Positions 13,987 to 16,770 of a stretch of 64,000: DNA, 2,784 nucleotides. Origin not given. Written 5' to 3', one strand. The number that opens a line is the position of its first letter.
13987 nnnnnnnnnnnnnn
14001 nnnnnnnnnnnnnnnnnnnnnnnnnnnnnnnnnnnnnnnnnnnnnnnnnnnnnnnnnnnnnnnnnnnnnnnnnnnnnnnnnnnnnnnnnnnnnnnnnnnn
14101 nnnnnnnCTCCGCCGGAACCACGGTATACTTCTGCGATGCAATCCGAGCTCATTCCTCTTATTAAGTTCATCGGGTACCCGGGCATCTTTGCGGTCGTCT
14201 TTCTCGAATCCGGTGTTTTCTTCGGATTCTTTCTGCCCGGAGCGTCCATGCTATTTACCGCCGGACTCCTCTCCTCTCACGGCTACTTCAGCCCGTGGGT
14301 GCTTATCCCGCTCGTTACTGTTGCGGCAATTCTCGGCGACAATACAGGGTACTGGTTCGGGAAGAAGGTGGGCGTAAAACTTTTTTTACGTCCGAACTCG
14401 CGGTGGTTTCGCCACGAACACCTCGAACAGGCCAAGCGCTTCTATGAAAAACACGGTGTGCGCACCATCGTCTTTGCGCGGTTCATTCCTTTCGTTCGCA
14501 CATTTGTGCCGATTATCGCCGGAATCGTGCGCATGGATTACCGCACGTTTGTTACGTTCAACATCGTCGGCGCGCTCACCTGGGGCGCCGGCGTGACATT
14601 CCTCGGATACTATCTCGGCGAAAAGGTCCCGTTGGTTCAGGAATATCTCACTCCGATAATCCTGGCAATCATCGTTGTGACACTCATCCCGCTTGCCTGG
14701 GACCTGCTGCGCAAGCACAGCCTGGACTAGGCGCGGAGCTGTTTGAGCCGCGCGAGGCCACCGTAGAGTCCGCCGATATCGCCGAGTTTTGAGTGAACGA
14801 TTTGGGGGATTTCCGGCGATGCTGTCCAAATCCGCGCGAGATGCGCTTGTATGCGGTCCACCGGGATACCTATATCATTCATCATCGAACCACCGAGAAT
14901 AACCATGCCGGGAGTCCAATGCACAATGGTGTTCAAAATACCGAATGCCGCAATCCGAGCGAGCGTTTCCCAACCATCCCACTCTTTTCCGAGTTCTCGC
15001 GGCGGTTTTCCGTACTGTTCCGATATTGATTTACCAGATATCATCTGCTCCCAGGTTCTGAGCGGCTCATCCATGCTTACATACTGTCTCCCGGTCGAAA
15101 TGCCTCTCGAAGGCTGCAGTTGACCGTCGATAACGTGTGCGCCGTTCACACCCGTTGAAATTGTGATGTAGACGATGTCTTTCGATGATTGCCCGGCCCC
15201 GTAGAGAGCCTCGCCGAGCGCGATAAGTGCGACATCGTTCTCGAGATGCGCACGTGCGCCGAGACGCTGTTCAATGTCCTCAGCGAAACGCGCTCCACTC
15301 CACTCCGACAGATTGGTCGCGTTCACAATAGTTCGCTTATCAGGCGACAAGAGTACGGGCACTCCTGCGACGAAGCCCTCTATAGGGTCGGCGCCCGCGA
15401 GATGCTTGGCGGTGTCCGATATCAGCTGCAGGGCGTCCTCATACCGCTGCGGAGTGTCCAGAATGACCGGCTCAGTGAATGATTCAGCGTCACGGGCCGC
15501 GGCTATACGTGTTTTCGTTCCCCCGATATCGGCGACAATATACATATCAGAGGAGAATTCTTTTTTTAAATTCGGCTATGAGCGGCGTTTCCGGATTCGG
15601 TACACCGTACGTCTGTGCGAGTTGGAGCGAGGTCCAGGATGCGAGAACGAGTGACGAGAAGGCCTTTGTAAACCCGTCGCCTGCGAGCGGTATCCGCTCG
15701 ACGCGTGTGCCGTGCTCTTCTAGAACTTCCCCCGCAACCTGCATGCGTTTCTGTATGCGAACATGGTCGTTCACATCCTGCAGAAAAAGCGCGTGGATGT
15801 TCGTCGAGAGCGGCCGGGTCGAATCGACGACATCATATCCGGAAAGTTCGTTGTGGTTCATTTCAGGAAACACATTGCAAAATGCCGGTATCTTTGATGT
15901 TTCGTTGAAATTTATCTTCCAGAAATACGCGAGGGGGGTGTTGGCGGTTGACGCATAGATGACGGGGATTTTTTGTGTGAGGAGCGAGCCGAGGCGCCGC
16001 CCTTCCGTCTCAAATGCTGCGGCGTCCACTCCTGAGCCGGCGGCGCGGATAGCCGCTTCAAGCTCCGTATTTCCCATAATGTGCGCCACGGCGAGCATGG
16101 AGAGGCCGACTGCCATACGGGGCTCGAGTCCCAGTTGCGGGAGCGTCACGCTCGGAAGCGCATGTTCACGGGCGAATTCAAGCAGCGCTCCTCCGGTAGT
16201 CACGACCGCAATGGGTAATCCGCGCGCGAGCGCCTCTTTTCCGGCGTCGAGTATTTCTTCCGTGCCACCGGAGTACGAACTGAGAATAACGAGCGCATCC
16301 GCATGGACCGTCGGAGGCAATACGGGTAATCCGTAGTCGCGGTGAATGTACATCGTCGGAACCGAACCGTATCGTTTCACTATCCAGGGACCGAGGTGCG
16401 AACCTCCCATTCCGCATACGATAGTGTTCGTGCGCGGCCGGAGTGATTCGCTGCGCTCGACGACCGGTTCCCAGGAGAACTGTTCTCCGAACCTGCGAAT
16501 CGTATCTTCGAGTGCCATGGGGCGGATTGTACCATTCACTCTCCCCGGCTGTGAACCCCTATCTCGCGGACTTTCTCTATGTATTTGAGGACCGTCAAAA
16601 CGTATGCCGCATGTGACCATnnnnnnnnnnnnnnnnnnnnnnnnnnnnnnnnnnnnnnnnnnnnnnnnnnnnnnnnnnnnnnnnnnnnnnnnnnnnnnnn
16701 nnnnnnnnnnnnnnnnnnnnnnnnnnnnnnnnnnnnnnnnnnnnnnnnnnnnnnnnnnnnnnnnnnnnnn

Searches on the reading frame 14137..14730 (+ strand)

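Call 44: search_protein_families(library=pfam, proteins=[window:14137-14730:+], max_evalue=0.001)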
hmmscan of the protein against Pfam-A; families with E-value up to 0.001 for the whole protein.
window:14137-14730:+ (197 aa): 1 family
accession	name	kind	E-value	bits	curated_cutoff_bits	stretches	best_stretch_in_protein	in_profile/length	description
PF09335.16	VTT_dom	-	9.7e-21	74.9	33.9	1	33-158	1-122/123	VTT domain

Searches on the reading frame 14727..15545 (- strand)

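Call 44: search_protein_families(library=pfam, proteins=[window:14727-15545:-], max_evalue=0.001)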
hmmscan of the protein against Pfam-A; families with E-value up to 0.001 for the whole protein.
window:14727-15545:- (272 aa): 1 family
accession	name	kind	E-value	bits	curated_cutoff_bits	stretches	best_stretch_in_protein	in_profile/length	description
PF00480.26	ROK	-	8.7e-29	101.4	22.9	1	4-265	3-289/294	ROK family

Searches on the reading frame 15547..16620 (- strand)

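Call 44: search_protein_families(library=pfam, proteins=[window:15547-16620:-], max_evalue=0.001)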
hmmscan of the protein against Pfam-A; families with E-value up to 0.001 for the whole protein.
window:15547-16620:- (357 aa): 1 family
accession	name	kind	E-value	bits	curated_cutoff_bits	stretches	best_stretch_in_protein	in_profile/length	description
PF10432.14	bact-PGI_C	-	3.2e-32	112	24.5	1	206-355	4-151/151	Bacterial phospho-glucose isomerase C-terminal SIS domain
